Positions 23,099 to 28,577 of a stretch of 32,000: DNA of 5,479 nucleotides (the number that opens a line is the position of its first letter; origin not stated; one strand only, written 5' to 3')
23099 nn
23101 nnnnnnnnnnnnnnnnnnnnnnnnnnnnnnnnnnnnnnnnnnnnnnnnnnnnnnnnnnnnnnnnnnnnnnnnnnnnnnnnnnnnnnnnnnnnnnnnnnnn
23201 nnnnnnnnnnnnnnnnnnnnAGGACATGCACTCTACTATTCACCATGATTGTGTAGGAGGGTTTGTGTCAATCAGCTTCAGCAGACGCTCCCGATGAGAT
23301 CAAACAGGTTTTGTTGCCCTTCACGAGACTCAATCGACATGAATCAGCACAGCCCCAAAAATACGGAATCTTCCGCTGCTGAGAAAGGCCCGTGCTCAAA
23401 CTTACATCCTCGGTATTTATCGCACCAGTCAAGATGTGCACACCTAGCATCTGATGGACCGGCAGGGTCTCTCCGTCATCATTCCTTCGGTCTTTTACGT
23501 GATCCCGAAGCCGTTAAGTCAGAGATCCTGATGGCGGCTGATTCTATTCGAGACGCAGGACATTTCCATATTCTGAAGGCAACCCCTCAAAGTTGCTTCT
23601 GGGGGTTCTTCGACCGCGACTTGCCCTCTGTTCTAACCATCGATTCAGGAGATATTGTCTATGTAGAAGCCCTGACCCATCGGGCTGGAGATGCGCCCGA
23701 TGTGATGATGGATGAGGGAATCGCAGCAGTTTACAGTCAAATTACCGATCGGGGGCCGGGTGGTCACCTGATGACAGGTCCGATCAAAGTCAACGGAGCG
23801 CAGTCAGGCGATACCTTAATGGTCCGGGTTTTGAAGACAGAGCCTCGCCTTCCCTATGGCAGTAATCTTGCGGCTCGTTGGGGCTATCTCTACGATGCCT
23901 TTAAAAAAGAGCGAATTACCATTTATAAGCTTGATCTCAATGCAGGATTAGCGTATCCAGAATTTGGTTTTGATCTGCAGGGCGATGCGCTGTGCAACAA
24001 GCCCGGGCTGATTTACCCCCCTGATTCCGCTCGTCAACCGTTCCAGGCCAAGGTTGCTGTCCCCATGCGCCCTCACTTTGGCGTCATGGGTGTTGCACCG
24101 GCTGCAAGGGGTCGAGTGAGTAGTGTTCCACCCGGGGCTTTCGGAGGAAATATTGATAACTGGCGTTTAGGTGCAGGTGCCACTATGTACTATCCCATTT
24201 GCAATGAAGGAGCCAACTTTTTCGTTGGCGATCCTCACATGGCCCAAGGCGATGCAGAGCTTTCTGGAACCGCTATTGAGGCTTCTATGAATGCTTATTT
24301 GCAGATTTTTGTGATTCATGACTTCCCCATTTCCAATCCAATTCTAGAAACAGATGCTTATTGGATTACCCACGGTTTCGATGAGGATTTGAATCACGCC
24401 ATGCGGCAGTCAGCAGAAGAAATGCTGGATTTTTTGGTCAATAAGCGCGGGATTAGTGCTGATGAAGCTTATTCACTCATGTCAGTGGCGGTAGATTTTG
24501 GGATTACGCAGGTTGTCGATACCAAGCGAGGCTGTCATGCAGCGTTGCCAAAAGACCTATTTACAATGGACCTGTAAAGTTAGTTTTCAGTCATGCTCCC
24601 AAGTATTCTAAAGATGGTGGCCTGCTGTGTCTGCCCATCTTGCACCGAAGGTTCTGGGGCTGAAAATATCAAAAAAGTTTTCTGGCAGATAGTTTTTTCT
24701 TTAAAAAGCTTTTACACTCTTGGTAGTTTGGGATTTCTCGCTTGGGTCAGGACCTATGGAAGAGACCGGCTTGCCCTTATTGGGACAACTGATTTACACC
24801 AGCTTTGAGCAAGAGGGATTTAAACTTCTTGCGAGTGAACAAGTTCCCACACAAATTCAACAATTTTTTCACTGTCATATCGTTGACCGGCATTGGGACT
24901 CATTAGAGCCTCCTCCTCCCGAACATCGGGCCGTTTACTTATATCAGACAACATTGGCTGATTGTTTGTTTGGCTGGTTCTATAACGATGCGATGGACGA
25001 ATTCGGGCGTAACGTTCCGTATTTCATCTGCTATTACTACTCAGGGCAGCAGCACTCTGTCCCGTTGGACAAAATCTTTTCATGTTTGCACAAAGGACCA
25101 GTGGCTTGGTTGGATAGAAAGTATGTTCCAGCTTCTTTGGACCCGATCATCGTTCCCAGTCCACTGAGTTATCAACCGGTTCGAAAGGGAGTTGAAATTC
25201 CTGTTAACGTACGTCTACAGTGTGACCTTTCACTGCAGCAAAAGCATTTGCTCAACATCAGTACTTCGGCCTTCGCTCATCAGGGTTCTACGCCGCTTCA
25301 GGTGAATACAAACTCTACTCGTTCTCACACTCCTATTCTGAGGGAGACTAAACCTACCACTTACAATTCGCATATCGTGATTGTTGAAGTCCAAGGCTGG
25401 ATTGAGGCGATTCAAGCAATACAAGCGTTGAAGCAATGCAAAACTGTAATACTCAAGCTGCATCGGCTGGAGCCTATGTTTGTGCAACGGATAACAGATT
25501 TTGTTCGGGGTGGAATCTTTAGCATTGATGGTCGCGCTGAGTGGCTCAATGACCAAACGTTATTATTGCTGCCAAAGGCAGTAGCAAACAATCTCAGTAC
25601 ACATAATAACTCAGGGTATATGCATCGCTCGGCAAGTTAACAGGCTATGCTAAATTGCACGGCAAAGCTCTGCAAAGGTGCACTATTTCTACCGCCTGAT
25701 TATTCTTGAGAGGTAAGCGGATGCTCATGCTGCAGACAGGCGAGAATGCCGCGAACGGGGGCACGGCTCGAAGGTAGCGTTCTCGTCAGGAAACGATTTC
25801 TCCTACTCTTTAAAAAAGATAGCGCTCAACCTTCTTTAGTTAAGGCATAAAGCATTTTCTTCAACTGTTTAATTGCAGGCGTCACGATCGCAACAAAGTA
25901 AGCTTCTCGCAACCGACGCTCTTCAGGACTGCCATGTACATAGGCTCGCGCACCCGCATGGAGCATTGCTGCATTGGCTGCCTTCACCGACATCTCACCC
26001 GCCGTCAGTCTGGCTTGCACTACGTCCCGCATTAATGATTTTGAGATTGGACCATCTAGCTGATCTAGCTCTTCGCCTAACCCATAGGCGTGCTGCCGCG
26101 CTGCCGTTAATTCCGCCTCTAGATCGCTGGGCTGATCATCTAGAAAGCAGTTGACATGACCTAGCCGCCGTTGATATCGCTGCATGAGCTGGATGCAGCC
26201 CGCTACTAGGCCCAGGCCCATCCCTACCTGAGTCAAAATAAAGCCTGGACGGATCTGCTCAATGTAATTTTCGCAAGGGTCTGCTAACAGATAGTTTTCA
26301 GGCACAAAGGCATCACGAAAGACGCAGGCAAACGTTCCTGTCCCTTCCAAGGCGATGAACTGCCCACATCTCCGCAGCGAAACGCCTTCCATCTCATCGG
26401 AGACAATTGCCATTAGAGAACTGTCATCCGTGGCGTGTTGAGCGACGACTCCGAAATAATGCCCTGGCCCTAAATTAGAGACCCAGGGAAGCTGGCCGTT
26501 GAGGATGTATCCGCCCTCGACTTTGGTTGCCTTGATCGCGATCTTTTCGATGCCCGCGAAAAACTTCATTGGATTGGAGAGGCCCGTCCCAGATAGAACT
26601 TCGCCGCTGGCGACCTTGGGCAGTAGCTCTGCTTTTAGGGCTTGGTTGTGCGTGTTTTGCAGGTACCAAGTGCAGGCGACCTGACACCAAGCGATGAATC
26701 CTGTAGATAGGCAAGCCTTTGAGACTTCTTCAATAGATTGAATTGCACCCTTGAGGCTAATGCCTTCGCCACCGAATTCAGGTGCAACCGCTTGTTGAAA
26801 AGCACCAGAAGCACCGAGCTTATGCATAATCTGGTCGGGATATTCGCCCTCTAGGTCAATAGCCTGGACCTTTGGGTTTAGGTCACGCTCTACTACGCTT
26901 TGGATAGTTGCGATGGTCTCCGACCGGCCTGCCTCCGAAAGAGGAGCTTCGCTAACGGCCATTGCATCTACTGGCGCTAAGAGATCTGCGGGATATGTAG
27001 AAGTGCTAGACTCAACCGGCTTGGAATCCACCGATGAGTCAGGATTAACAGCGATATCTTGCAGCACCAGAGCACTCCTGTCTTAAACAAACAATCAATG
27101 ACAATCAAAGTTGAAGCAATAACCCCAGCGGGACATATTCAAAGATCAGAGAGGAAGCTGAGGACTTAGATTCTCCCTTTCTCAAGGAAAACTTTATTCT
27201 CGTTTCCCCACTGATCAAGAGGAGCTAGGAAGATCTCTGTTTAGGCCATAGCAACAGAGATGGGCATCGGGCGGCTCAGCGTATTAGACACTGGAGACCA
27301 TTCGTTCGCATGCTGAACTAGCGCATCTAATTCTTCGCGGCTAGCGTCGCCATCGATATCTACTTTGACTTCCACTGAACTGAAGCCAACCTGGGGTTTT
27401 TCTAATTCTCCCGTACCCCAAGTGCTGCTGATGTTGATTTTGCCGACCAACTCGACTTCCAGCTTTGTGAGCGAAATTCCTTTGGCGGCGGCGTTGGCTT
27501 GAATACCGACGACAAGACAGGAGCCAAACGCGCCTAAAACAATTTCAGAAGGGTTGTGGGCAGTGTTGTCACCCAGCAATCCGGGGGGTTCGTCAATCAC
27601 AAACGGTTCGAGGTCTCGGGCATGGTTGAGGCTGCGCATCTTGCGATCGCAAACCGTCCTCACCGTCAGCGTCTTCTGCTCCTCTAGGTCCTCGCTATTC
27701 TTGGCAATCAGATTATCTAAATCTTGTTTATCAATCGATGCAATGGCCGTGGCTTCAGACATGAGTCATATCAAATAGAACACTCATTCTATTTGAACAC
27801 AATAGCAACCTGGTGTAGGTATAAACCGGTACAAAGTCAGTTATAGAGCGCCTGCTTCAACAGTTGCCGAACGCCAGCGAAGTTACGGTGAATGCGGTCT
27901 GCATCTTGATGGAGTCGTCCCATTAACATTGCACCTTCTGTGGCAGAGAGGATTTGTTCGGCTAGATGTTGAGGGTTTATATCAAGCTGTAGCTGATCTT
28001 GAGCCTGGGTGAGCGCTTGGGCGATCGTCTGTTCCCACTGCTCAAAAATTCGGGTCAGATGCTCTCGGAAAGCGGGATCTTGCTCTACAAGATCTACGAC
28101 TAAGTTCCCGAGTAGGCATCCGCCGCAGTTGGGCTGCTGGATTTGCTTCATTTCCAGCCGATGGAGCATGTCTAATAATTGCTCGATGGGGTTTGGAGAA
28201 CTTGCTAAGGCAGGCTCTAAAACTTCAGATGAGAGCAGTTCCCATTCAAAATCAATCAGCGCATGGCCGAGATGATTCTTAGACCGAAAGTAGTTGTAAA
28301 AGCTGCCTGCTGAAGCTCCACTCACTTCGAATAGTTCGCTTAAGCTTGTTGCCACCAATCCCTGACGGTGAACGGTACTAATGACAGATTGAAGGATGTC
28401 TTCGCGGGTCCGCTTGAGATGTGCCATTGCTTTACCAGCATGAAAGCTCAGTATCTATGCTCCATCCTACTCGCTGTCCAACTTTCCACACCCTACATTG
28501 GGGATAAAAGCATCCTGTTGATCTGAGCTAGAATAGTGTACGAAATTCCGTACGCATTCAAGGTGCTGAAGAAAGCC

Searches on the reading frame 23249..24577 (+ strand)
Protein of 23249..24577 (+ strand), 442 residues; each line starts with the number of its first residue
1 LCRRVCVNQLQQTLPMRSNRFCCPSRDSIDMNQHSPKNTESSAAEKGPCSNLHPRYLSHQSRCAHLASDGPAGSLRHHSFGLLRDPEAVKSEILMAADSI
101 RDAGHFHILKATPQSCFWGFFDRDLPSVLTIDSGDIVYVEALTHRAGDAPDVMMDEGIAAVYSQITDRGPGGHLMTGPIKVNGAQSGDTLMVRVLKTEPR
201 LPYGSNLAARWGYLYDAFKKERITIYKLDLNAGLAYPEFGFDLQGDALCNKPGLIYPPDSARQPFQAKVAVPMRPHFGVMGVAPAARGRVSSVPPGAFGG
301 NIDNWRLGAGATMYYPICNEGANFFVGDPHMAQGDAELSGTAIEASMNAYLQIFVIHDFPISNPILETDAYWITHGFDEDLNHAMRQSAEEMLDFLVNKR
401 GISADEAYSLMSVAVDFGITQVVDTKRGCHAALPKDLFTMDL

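Call 51: search_protein_families(library=pfam, proteins=[window:23249-24577:+], max_evalue=0.00001)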
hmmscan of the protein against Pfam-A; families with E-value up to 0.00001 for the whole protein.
window:23249-24577:+ (442 aa): 1 family
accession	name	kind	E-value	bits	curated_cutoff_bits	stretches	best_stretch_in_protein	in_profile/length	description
PF03069.20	FmdA_AmdA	-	4.2e-31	108.7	27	2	281-439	187-372/373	Acetamidase/Formamidase family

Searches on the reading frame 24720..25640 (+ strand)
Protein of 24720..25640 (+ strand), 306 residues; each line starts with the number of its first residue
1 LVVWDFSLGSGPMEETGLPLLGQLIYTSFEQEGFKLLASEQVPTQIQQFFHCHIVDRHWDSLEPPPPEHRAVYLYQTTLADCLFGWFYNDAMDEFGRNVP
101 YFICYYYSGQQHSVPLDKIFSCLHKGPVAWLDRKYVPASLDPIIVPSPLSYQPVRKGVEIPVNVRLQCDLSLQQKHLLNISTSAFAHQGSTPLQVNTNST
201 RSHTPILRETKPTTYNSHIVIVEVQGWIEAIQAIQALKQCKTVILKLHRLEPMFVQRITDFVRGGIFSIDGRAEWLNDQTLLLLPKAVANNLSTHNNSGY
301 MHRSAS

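Call 51: search_protein_families(library=pfam, proteins=[window:24720-25640:+], max_evalue=0.00001)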
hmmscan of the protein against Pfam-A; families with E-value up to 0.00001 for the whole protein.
window:24720-25640:+ (306 aa): 1 family
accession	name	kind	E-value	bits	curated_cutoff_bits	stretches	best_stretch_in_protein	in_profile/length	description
PF04472.17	SepF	-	1.5e-12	48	27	1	219-288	1-70/72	Cell division protein SepF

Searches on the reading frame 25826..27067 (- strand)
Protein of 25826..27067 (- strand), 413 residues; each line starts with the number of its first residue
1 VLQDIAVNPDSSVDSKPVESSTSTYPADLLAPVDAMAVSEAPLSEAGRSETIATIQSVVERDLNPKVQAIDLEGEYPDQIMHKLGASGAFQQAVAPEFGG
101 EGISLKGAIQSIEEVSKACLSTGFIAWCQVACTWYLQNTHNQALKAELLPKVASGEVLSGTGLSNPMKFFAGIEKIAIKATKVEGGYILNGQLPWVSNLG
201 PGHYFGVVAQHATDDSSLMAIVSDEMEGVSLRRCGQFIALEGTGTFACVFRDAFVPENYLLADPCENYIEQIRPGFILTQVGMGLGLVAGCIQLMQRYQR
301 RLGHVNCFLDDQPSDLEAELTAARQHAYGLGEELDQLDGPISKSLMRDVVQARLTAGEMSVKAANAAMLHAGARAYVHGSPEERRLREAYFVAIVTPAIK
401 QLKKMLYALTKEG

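Call 51: search_protein_families(library=pfam, proteins=[window:25826-27067:-], max_evalue=0.00001)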
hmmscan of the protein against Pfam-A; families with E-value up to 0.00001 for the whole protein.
window:25826-27067:- (413 aa): 1 family
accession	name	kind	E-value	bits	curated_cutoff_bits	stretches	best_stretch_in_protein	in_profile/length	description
PF02771.21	Acyl-CoA_dh_N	-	3.4e-16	60.1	22.9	1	53-156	9-113/113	Acyl-CoA dehydrogenase, N-terminal domain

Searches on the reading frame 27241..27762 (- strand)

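Call 51: search_protein_families(library=pfam, proteins=[window:27241-27762:-], max_evalue=0.00001)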
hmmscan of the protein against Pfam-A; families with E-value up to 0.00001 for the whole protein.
window:27241-27762:- (173 aa): 1 family
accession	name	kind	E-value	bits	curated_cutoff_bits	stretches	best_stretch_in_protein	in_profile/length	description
PF02566.24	OsmC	-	7.6e-19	68.4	27.5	1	64-170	1-99/100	OsmC-like protein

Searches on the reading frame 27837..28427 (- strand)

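Call 51: search_protein_families(library=pfam, proteins=[window:27837-28427:-], max_evalue=0.00001)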
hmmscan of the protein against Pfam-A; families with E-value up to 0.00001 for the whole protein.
window:27837-28427:- (196 aa): 3 families
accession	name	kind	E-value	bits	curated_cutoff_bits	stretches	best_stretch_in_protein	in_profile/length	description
PF16925.10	TetR_C_13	-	7.8e-18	65.3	27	1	97-182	18-105/109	Tetracyclin repressor-like, C-terminal domain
PF21993.1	TetR_C_13_2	-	1.1e-12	48.6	27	1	80-180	1-98/103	Transcriptional regulator LmrA/YxaF-like, C-terminal domain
PF00440.29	TetR_N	-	3.2e-06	27.3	24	1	20-56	10-46/47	Bacterial regulatory proteins, tetR family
